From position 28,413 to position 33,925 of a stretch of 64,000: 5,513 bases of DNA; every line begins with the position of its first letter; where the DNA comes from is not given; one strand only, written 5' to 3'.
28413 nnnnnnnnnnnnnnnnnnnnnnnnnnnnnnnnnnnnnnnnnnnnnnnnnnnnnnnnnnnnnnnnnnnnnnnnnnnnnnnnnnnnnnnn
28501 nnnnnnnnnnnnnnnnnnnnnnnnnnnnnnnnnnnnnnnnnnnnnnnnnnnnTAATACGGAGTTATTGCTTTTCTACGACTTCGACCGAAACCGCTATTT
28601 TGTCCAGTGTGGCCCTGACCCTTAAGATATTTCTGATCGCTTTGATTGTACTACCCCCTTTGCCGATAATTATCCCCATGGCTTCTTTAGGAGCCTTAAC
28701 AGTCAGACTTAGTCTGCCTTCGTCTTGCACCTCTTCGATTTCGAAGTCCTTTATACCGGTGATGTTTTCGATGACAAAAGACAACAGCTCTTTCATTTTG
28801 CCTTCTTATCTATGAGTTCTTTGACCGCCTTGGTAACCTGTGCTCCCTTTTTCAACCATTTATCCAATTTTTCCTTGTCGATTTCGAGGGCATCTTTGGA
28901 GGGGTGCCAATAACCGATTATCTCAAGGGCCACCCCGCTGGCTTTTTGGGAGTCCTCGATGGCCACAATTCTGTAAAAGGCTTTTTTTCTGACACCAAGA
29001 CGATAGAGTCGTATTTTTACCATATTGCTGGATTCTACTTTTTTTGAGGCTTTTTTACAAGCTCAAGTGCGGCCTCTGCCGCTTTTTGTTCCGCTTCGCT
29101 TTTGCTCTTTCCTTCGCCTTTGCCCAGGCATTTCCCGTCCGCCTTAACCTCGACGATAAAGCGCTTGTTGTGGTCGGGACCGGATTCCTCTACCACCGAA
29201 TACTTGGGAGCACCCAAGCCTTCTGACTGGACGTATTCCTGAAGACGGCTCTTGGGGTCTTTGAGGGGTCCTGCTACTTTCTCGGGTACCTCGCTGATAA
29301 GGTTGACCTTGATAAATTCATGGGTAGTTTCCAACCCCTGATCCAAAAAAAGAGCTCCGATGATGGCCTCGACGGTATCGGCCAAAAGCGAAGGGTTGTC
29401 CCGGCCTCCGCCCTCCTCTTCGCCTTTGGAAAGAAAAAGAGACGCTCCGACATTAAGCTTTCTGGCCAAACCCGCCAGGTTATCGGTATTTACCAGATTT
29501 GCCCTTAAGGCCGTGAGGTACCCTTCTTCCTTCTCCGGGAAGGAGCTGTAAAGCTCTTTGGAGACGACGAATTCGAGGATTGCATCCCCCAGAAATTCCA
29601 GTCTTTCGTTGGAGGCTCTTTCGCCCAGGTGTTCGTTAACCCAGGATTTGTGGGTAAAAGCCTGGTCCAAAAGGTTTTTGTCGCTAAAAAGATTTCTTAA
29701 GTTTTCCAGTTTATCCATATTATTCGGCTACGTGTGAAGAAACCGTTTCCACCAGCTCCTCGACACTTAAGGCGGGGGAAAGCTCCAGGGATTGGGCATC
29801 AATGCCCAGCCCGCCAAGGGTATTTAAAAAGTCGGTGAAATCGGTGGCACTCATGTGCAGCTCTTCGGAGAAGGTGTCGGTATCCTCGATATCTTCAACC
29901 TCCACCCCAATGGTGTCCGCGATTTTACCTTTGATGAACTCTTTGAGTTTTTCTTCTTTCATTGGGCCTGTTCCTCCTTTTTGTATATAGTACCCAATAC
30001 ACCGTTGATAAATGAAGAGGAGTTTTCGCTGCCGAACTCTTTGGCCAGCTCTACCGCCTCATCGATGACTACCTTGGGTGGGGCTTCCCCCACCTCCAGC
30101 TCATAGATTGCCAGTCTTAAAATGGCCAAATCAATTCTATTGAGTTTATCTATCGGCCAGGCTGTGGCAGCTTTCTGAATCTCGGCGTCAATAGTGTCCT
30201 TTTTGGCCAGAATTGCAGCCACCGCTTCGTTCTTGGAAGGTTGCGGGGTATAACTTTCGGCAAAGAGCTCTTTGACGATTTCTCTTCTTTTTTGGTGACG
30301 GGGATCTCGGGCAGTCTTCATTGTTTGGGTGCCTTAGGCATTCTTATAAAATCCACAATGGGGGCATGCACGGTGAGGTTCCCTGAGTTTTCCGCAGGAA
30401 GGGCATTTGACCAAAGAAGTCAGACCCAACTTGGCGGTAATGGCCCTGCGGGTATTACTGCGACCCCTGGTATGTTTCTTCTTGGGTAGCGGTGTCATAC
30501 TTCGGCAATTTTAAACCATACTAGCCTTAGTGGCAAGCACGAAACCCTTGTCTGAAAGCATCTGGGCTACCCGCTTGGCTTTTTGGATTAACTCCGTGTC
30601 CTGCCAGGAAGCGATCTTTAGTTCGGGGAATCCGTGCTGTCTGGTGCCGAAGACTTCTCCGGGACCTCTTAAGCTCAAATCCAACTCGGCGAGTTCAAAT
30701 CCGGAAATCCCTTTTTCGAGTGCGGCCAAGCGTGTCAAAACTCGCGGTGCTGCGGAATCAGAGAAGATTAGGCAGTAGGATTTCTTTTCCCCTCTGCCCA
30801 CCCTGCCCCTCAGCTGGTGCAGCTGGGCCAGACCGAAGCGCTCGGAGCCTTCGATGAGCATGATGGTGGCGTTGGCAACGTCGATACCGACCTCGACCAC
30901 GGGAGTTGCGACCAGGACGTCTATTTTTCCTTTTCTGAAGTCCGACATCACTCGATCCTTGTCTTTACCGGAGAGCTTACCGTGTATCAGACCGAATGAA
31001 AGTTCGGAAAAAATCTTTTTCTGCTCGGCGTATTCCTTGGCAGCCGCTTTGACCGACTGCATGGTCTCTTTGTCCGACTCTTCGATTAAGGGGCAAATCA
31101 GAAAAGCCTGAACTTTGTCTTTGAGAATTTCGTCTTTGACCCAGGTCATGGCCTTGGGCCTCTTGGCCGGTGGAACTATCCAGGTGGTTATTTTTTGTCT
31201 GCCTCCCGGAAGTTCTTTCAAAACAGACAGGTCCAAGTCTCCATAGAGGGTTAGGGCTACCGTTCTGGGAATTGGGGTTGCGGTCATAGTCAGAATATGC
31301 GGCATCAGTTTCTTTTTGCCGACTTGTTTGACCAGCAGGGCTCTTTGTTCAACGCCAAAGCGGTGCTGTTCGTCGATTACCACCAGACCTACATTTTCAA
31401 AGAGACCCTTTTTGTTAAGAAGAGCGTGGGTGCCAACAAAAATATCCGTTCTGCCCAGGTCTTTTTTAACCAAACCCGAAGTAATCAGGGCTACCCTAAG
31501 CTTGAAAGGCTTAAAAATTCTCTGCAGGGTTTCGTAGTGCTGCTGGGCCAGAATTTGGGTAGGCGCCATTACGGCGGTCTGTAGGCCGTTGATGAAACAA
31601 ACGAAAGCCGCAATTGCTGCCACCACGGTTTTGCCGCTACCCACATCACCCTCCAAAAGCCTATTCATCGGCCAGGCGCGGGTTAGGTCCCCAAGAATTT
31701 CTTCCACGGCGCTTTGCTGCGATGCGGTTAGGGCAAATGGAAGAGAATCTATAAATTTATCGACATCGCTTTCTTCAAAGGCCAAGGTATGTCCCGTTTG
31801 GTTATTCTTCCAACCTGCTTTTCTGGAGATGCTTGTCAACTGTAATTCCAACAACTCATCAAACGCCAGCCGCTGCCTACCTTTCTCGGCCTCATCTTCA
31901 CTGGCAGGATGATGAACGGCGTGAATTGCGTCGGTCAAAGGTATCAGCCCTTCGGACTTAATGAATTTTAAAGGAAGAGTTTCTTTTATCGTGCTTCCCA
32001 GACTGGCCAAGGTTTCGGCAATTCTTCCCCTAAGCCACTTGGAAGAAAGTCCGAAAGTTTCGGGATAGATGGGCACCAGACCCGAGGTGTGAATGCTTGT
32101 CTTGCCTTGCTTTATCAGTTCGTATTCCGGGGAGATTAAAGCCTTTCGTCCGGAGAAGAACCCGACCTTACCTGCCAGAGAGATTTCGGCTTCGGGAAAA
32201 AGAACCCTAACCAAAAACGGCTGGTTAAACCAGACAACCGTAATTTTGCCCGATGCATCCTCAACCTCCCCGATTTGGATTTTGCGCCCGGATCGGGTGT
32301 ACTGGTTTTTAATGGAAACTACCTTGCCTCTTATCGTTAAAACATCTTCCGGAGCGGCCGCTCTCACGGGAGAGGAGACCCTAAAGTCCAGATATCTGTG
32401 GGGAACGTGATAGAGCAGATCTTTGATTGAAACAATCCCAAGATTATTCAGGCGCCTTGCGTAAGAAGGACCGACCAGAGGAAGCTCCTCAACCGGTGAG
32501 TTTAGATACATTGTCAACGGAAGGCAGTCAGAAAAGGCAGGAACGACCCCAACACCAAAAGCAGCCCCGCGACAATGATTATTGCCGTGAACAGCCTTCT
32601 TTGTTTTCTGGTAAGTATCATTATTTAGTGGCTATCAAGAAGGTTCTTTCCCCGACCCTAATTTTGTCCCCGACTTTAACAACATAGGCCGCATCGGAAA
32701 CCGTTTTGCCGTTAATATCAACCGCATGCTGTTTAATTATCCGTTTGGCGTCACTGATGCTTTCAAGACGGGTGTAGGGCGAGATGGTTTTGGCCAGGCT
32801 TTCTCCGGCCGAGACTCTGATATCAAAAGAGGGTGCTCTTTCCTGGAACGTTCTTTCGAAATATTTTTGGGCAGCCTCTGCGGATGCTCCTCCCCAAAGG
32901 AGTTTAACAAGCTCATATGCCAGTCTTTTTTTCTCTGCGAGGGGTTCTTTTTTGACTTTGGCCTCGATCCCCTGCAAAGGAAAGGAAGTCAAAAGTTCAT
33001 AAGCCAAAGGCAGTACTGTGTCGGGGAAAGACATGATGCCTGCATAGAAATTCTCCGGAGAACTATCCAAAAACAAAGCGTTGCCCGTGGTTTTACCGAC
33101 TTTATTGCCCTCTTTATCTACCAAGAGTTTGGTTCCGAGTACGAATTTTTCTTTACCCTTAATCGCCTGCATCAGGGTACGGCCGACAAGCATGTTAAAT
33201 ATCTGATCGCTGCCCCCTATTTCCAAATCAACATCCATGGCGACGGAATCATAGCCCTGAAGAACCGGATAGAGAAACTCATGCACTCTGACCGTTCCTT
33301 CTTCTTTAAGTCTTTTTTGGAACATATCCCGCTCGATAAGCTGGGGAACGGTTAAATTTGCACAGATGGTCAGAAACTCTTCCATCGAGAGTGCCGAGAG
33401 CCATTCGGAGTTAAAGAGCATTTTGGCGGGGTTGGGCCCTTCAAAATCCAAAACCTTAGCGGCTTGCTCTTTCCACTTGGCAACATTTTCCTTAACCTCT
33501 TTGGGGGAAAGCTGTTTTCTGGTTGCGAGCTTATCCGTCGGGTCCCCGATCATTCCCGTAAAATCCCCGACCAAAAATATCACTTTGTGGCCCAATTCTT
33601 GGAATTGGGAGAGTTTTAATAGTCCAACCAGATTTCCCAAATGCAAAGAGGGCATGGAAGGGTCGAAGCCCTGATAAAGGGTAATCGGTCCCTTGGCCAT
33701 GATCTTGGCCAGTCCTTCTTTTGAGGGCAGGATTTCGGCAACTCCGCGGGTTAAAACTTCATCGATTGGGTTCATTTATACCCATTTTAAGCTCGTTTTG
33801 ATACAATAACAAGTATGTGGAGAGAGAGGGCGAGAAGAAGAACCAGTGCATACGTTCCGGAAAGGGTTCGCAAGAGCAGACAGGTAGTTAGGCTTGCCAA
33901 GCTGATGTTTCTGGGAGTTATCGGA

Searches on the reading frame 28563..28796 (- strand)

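Call 36: search_protein_families(library=pfam, proteins=[window:28563-28796:-], max_evalue=0.001)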
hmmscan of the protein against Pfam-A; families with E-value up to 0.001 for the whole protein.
window:28563-28796:- (77 aa): 3 families
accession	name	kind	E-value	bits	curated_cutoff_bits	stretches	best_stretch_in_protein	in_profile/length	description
PF13083.13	KH_KhpA-B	-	4.4e-11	43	32.1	1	2-73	1-73/73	KhpA/KhpB, KH domain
PF07650.23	KH_2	-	1.6e-07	31.4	22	1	6-75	7-72/78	KH domain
PF00013.35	KH_1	-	3.6e-07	30.3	21.5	1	31-60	2-31/66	KH domain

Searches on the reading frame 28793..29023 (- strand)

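Call 36: search_protein_families(library=pfam, proteins=[window:28793-29023:-], max_evalue=0.001)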
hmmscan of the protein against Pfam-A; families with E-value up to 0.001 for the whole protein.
window:28793-29023:- (76 aa): 1 family
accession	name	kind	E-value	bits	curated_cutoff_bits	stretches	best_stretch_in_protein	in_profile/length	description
PF00886.24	Ribosomal_S16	-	4.9e-16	58.8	27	1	8-64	1-62/62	Ribosomal protein S16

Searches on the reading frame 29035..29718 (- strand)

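Call 36: search_protein_families(library=pfam, proteins=[window:29035-29718:-], max_evalue=0.001)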
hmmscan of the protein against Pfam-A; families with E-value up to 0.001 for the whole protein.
window:29035-29718:- (227 aa): 6 families
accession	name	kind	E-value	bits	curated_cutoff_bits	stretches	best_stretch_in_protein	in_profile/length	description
PF14622.11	Ribonucleas_3_3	-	5e-38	130.6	35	1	13-142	1-126/128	Ribonuclease-III-like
PF00636.31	Ribonuclease_3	-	4.7e-25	88.7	27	1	38-128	1-102/102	Ribonuclease III domain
PF00035.32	dsrm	-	2.2e-20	73.4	23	1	155-219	1-64/66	Double-stranded RNA binding motif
PF22935.1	RM44_endonuclase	-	4.6e-07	30.4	27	1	12-123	18-139/139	Large ribosomal subunit protein mL44, endonuclease domain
PF14709.13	DND1_DSRM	-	8.3e-06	26.5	25.7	1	154-218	2-76/80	double strand RNA binding domain from DEAD END PROTEIN 1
PF24995.1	DSRM_2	-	0.00061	20.6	27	1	180-221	38-77/79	dsRNA binding domain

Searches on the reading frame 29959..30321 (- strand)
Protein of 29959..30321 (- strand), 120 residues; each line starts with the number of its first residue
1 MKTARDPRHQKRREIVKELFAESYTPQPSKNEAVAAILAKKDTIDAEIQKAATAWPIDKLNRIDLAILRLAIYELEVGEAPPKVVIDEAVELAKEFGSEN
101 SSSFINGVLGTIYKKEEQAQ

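Call 36: search_protein_families(library=pfam, proteins=[window:29959-30321:-], max_evalue=0.001)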
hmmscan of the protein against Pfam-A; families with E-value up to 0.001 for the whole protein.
window:29959-30321:- (120 aa): 1 family
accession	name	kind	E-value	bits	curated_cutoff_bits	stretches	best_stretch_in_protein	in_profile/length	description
PF01029.23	NusB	-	1.3e-27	97.2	23.1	1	26-114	44-133/133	NusB family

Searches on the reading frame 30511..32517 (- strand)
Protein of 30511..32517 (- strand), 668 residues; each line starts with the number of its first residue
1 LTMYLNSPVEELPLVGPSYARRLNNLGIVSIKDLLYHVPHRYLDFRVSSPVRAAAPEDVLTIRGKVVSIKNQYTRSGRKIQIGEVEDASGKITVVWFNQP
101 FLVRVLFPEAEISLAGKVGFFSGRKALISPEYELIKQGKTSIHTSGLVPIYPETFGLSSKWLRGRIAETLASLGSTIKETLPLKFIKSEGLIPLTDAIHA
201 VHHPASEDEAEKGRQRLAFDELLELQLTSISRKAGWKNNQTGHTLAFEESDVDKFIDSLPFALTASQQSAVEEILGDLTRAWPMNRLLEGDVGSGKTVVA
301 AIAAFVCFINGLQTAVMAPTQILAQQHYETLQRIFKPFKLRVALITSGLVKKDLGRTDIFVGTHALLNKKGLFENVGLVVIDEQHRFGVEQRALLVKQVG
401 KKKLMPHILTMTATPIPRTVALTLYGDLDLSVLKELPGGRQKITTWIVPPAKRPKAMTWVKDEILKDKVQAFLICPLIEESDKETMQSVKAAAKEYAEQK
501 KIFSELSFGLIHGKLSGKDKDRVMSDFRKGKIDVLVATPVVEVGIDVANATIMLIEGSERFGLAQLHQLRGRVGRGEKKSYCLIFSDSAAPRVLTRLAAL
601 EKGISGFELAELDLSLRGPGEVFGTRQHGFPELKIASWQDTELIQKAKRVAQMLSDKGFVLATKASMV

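Call 75: search_protein_families(library=pfam, proteins=[window:30511-32517:-], max_evalue=0.0001)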
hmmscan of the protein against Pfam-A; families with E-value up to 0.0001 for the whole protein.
window:30511-32517:- (668 aa): 8 families
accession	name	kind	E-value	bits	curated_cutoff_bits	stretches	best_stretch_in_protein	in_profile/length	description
PF00270.35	DEAD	-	2.7e-27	96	26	1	265-420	2-164/167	DEAD/DEAH box helicase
PF17191.10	RecG_wedge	-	1.2e-19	70.9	23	1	15-171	8-160/162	RecG wedge domain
PF00271.37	Helicase_C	-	3.6e-17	63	23.5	1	490-575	26-108/110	Helicase conserved C-terminal domain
PF04851.21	ResIII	-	2.7e-12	47.4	22.5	1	262-415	3-162/164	Type III restriction enzyme, res subunit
PF19833.4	RecG_dom3_C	-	5.2e-08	33.3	26.8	1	606-657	4-57/87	ATP-dependent DNA helicase RecG, domain 3, C-terminal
PF01336.31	tRNA_anti-codon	-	1.6e-07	31.6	27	1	61-134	2-74/75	OB-fold nucleic acid binding domain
PF22590.2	Cas3-like_C_2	-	3.6e-05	24.4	27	0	486-576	9-104/106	CRISPR-associated nuclease/helicase Cas3, C-terminal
PF07517.20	SecA_DEAD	-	9.5e-05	22.2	24.6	0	287-351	94-158/290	SecA DEAD-like domain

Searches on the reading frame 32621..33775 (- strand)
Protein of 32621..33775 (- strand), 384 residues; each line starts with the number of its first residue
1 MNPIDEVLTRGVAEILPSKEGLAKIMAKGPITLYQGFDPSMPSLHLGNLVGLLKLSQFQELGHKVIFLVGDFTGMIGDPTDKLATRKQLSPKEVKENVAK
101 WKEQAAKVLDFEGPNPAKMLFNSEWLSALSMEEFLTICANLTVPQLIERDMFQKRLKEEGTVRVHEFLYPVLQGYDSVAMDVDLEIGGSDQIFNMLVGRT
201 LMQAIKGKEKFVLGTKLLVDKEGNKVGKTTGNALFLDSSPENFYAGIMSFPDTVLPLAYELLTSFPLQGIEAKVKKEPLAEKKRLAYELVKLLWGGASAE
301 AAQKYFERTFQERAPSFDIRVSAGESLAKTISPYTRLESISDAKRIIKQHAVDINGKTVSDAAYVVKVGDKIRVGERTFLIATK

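Call 75: search_protein_families(library=pfam, proteins=[window:32621-33775:-], max_evalue=0.0001)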
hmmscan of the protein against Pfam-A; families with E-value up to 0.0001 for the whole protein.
window:32621-33775:- (384 aa): 2 families
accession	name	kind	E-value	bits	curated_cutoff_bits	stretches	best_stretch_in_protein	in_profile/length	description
PF00579.31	tRNA-synt_1b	-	2e-62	211.6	21.1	1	28-311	3-292/292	tRNA synthetases class I (W and Y)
PF01479.30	S4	-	2.5e-06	27.6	22.8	1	338-372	14-48/48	S4 domain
